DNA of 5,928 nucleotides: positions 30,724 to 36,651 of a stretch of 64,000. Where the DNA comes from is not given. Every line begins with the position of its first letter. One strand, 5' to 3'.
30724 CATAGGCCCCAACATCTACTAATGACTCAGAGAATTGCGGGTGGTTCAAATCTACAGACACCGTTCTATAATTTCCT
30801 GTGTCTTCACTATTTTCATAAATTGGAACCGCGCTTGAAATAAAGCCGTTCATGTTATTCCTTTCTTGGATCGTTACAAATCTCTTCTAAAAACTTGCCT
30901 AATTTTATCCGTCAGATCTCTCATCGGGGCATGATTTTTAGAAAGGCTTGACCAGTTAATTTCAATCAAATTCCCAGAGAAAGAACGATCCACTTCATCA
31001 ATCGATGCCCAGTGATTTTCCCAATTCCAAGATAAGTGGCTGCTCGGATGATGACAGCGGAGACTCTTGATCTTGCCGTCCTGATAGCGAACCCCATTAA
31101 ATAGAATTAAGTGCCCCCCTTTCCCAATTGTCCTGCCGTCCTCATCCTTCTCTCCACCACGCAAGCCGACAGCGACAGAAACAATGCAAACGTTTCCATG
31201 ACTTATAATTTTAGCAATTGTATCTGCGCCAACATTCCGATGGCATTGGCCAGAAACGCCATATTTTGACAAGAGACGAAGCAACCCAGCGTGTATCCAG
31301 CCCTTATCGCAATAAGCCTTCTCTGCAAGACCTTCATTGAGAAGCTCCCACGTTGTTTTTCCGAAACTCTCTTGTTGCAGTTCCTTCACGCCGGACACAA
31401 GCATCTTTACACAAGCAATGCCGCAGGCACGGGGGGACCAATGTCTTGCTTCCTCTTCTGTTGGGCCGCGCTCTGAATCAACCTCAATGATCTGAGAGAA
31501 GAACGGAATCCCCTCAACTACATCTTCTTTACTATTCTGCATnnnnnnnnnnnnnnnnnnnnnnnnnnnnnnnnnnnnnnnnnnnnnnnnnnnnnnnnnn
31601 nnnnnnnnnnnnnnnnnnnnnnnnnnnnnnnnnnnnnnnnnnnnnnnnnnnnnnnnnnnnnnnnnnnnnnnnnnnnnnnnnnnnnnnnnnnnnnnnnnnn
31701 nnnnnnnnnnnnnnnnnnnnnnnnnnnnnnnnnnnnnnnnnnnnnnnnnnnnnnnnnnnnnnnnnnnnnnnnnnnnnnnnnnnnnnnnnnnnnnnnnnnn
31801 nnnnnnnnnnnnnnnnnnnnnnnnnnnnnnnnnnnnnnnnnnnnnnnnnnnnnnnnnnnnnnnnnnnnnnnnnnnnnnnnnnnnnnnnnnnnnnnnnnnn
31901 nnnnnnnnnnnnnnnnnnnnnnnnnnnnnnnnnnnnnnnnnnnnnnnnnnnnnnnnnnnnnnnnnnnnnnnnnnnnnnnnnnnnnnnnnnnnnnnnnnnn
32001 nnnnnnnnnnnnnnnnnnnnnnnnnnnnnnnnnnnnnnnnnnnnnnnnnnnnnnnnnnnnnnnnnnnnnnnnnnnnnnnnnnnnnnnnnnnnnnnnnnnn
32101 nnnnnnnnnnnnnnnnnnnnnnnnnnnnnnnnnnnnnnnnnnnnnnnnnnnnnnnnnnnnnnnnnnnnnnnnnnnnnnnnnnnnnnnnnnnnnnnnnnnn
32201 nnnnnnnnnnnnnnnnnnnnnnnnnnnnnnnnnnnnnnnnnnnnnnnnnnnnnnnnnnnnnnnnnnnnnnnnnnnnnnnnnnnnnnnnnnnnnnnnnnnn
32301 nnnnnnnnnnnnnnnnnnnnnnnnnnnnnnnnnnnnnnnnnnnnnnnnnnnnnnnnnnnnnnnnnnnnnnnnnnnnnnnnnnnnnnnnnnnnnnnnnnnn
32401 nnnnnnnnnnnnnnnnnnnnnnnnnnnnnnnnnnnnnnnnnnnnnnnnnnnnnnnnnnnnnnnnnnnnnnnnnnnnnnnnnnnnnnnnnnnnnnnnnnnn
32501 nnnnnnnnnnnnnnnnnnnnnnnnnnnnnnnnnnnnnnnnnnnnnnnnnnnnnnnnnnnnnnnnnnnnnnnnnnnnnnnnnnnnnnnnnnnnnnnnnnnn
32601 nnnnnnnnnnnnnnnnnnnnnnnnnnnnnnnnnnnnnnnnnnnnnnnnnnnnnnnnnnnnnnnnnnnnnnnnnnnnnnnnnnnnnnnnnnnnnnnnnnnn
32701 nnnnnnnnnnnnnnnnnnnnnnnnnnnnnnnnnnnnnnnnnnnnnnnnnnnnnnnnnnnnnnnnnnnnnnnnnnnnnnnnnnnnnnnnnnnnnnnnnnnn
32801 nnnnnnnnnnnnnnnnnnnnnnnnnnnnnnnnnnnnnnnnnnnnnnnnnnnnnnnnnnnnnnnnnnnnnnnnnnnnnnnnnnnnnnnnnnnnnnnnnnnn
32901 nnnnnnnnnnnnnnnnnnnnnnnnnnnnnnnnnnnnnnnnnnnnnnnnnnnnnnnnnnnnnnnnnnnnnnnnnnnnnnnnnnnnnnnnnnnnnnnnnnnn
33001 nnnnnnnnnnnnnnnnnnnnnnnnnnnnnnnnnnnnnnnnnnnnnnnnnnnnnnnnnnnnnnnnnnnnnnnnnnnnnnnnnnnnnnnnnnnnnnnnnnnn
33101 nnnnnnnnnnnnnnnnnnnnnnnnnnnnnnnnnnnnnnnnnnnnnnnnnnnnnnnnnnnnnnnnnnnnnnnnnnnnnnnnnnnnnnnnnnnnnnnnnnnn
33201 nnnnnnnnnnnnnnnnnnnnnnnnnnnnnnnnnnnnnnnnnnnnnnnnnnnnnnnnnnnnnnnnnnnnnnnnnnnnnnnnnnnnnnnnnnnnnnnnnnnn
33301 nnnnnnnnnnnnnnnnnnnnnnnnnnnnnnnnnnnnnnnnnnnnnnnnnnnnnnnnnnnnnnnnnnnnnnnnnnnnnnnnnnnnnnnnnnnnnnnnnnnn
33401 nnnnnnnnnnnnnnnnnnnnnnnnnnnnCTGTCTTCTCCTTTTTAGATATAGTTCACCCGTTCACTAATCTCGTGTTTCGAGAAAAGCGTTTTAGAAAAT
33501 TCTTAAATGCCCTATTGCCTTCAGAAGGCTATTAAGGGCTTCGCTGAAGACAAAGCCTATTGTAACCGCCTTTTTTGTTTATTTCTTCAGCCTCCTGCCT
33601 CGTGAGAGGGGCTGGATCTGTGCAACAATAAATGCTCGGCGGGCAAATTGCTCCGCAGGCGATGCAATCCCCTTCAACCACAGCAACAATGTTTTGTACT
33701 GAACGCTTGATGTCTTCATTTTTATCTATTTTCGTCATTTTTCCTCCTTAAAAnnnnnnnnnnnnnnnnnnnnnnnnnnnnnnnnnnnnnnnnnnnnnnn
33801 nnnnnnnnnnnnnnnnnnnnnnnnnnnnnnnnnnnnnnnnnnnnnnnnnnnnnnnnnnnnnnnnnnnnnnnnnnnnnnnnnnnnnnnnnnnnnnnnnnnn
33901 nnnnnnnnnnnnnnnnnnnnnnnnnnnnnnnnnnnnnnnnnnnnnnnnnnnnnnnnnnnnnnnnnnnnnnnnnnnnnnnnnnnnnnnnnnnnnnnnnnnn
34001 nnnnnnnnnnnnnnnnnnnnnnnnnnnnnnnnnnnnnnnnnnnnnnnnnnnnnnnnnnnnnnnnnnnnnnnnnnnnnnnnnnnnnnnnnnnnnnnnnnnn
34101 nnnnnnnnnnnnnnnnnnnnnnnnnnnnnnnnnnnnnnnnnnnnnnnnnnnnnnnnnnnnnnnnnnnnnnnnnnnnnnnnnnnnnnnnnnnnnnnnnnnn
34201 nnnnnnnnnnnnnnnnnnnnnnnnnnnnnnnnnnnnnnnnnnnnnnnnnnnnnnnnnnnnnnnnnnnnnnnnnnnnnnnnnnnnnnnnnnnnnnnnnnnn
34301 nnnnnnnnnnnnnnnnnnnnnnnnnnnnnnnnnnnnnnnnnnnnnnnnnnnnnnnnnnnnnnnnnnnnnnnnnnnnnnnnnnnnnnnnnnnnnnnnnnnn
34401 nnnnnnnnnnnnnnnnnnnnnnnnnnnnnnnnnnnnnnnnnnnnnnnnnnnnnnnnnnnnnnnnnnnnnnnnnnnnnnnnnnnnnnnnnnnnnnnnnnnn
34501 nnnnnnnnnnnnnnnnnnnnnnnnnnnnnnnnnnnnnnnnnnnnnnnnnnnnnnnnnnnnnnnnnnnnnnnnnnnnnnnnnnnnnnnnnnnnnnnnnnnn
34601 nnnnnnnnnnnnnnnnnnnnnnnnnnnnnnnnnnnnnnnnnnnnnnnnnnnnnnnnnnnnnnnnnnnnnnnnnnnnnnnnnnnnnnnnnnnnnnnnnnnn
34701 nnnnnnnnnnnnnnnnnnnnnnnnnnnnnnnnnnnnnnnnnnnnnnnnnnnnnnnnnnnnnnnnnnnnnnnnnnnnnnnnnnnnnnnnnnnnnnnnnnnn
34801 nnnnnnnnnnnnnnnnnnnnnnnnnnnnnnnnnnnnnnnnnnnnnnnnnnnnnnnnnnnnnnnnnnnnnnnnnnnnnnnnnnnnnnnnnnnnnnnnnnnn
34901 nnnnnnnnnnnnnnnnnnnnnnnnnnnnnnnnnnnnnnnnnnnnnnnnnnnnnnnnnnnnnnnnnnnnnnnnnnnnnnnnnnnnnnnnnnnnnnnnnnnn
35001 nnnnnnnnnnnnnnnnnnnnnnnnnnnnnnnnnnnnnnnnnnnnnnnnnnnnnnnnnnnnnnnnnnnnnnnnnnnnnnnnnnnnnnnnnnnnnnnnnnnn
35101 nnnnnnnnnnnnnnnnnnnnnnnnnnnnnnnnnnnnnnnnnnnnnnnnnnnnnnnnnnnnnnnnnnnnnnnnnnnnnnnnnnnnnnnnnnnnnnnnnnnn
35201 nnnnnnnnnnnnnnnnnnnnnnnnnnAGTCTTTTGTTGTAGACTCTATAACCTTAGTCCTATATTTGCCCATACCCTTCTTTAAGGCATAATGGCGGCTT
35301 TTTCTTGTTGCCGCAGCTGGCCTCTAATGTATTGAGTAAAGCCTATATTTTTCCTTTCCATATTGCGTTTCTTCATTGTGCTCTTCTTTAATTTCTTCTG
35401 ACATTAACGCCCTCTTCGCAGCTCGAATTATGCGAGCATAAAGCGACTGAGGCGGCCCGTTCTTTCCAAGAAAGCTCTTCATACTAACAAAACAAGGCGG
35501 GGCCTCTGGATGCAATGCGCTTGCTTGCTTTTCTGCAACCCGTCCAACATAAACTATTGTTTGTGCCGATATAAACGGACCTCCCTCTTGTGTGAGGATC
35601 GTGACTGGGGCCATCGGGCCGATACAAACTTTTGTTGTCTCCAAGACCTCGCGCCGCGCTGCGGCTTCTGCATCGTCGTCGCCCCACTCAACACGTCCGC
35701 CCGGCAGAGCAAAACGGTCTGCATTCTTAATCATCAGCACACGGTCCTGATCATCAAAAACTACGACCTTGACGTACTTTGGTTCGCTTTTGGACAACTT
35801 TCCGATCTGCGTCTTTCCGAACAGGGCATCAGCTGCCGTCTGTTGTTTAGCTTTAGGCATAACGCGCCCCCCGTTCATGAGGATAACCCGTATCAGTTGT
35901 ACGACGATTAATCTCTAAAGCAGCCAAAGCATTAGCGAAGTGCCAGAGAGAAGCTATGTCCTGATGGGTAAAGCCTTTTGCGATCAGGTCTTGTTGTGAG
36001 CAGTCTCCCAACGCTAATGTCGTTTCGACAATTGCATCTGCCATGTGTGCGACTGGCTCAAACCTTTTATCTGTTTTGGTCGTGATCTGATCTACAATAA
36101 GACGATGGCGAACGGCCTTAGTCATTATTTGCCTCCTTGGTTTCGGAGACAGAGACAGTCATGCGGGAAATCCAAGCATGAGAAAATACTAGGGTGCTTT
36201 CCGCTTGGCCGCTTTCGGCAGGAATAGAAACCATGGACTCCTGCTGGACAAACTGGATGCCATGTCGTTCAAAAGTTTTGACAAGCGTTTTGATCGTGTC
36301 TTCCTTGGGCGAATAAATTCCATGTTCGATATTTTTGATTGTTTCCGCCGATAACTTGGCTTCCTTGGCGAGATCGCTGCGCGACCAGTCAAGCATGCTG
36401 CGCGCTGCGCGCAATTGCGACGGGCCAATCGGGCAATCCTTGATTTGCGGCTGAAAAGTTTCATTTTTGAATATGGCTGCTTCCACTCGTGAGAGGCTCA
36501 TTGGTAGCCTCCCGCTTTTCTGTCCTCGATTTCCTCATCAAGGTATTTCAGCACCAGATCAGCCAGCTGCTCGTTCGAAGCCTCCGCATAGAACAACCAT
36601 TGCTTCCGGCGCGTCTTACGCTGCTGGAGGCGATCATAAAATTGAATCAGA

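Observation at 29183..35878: Phage-borne operon that duplicates the D-Ala-D-Ala branch of peptidoglycan precursor synthesis (MurI, VanX-like, 2x Ddl, MurF-like, Nudix, C39-like peptidase, Cys-rich peptide)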

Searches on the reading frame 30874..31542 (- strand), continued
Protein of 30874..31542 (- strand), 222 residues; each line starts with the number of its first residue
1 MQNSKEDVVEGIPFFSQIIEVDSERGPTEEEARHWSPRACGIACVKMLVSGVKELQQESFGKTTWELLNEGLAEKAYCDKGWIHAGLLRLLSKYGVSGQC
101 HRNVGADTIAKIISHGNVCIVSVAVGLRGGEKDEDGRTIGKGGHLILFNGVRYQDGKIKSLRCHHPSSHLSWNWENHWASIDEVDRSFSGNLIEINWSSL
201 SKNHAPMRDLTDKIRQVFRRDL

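Call 91: search_protein_families(library=ncbifam, proteins=[L110:8989-9609:+, L110:9644-10711:+], max_evalue=0.00001)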
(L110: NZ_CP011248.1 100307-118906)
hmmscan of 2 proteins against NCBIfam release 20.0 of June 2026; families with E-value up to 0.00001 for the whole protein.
L110:8989-9609:+ (206 aa): 0 families

L110:9644-10711:+ (355 aa): 40 families (the best 25 are shown)
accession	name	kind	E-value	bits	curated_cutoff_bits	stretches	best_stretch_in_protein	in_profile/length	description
NF002528.0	PRK01966.1-4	subfamily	2.3e-130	434.7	262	1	6-352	3-361/366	D-alanine--D-alanine ligase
NF002525.0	PRK01966.1-1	equivalog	2.7e-111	372.1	457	1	7-352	3-353/364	D-alanine--D-alanine ligase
TIGR01205.1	D_ala_D_alaTIGR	subfamily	4.3e-98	328.2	245.65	1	9-348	1-316/318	D-alanine--D-alanine ligase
NF002526.0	PRK01966.1-2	equivalog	3.3e-91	305.9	449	1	8-350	4-348/362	D-alanine--D-alanine ligase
NF000091.3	D_ala_D_ser_VanG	exception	4.4e-90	302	495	1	9-348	2-342/344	D-alanine--D-serine ligase VanG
NF000206.1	D_ala_D_lac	equivalog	9.5e-81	271.4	550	1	7-349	3-340/342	D-alanine--(R)-lactate ligase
NF002378.0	PRK01372.1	subfamily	2.1e-80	269.7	243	2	94-350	57-302/305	D-alanine--D-alanine ligase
NF002529.0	PRK01966.1-5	equivalog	3.7e-76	256.3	472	1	10-347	6-334/348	D-alanine--D-alanine ligase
NF000207.3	D_ala_D_ser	equivalog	9.4e-75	251.8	520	1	9-347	2-337/342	D-alanine--D-serine ligase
NF012215.1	D_ala_D_lac_VanD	exception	6.5e-73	246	700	1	7-352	3-343/343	D-alanine--(R)-lactate ligase VanD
NF000092.1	D_ala_D_lac_Ao2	exception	2.1e-72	244.1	700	1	6-351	2-342/348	D-alanine--(R)-lactate ligase VanA-Ao2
NF000372.1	D_ala_D_lac_VanI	exception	2.6e-70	237.4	700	1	7-347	3-338/341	D-alanine--(R)-lactate ligase VanI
NF002527.0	PRK01966.1-3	equivalog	1.4e-69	234.8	310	1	9-349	4-328/332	D-alanine--D-alanine ligase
NF000374.1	D_ala_D_lac_VanO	exception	2.6e-67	227.3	750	1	7-347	3-338/346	D-alanine--(R)-lactate ligase VanO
NF012216.1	D_ala_D_lac_VanB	exception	1e-66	225.5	750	1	7-351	3-341/342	D-alanine--(R)-lactate ligase VanB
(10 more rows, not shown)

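Call 108: search_dna_similar(query=window:30874-31542:-, collection=phages, mode=protein, max_rows=15, max_evalue=0.001)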
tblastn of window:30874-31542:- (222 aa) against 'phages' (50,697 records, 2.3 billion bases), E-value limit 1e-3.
No match.

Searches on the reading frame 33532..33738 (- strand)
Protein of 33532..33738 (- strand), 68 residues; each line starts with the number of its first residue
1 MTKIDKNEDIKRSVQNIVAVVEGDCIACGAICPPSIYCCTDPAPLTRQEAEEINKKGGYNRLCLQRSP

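Call 3: search_protein_families(library=pfam, proteins=[window:33532-33738:-], max_evalue=0.01)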
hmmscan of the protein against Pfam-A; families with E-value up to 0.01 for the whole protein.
window:33532-33738:- (68 aa): 0 families

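Call 4: search_protein_families(library=ncbifam, proteins=[window:33532-33738:-], max_evalue=0.01)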
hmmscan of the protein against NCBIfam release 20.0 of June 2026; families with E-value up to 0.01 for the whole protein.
window:33532-33738:- (68 aa): 0 families
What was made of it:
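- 33532..33738 (-): orphan Cys-rich small protein (68 aa), lying immediately 3' of the MurF-like gene in the five loci where both were seen. No Pfam or NCBIfam hit (calls 3, 4).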

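Call 14: search_protein_families(library=padloc, proteins=[window:33532-33738:-], max_evalue=0.01)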
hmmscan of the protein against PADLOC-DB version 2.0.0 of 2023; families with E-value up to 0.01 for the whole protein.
window:33532-33738:- (68 aa): 0 families

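Call 60: find_homologous_proteins(query=A3, max_evalue=0.01)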
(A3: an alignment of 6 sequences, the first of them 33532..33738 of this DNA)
Query A3 (6 sequences) (68 aa, profile of the alignment): 9 proteins with E <= 0.01 among 4607 candidates.
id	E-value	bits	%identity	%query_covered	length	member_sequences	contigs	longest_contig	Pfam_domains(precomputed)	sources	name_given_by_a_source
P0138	4.1e-37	143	65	72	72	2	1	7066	-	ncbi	ncbi:MAG: hypothetical protein AB7S81_07900 [Bdellovibrionales bacterium]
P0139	4.0e-32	127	64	69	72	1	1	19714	-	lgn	-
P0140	3.0e-31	125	100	100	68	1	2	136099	-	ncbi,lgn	-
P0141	2.0e-30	122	70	63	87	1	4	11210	-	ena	-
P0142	1.4e-26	110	62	69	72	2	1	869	-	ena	-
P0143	7.0e-23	98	83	62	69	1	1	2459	-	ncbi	-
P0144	3.7e-12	63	53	56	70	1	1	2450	-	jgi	jgi:hypothetical protein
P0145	1.4e-7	49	59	50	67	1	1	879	-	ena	-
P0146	8.4e-3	33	42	53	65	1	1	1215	-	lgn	-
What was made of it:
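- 33532..33738 (-): Only 9 clusters match among 5.8 billion (call 60).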

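Call 96: predict_structure(alignment_id=A6)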
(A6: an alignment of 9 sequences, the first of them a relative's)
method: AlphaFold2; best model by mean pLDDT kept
length: 68 residues; sequences in the alignment: 9
mean_pLDDT: 59.6   pTM: 0.43
mean pLDDT of the five models: 59.6, 56.2, 54.3, 53.3, 46.8
residues with pLDDT >= 90: 0; 70-90: 22; 50-70: 23; < 50: 23
segments of 3 or more residues with pLDDT < 50: 1-15, 63-68
pLDDT, mean of each block of 10 residues (from residue 1): 43 55 67 54 74 75 45
secondary structure, 60 per line:
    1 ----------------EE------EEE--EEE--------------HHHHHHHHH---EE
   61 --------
elements in order: E25-27 E30-32 H47-55
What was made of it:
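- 33532..33738 (-): The AF2 model is unreliable (pLDDT 59.6, call 96).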

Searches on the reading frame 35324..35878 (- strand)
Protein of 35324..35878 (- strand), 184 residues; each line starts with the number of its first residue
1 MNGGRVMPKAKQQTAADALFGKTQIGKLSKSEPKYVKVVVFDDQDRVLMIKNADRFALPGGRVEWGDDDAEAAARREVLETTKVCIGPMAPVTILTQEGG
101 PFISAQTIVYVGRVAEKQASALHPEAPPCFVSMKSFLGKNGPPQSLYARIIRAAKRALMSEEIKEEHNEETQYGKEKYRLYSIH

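Call 3: search_protein_families(library=pfam, proteins=[window:35324-35878:-], max_evalue=0.01)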
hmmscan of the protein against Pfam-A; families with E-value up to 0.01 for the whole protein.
window:35324-35878:- (184 aa): 1 family
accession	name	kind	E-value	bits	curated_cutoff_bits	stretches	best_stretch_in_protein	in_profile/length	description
PF00293.34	NUDIX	-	1.3e-11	45.1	21.1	1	36-114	6-95/134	NUDIX domain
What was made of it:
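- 35324..35878 (-): Nudix-fold protein (184 aa; 178 aa in database calls) with a degenerate Nudix box and a conserved C-terminal extension. PF00293 scores 45.1 (call 3).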

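Call 4: search_protein_families(library=ncbifam, proteins=[window:35324-35878:-], max_evalue=0.01)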
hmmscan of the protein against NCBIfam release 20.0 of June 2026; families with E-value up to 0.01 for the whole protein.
window:35324-35878:- (184 aa): 2 families
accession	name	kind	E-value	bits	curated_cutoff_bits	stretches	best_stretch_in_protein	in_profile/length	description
TIGR02705.1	nudix_YtkD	equivalog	0.0002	20.9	154.4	1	31-86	22-76/156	RNA deprotection pyrophosphohydrolase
NF006961.0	PRK09438.1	equivalog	0.0042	16.6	103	1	32-86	7-63/151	dihydroneopterin triphosphate diphosphatase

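Call 14: search_protein_families(library=padloc, proteins=[window:35324-35878:-], max_evalue=0.01)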
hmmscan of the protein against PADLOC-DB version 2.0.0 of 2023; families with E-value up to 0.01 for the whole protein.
window:35324-35878:- (184 aa): 0 families

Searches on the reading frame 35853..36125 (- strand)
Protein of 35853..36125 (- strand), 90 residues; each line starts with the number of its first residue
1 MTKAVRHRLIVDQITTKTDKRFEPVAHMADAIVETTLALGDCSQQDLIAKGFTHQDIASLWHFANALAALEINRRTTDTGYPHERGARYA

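Call 63: search_protein_families(library=pfam, proteins=[window:35853-36125:-], max_evalue=0.05)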
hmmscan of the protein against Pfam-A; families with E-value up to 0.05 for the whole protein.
window:35853-36125:- (90 aa): 0 families
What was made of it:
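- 35853..36125 (-): 90-aa ORF, same strand, overlapping its neighbours; probable operon member. No family hit (call 63).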

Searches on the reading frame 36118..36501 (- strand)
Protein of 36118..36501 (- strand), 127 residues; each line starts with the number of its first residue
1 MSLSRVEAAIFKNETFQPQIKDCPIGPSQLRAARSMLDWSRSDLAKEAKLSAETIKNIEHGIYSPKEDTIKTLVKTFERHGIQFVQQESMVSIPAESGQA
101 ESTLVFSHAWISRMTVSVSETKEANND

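Call 63: search_protein_families(library=pfam, proteins=[window:36118-36501:-], max_evalue=0.05)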
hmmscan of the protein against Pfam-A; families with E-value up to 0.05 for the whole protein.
window:36118-36501:- (127 aa): 4 families
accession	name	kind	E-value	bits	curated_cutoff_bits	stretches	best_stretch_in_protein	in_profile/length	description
PF12844.13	HTH_19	-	1.1e-07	32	30.2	1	30-77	4-51/64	Helix-turn-helix domain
PF01381.28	HTH_3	-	1.4e-07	31.9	23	1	30-78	1-49/55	Helix-turn-helix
PF13560.12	HTH_31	-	2.1e-06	28.4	27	1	29-77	5-54/64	Helix-turn-helix domain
PF13413.12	HTH_25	-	0.00011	22.4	24.6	1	29-64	1-36/62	Helix-turn-helix domain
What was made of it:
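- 36118..36501 (-): XRE-family HTH regulator (127 aa), probable operon member. PF01381 scores 31.9 and PF12844 scores 32.0 (call 63).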
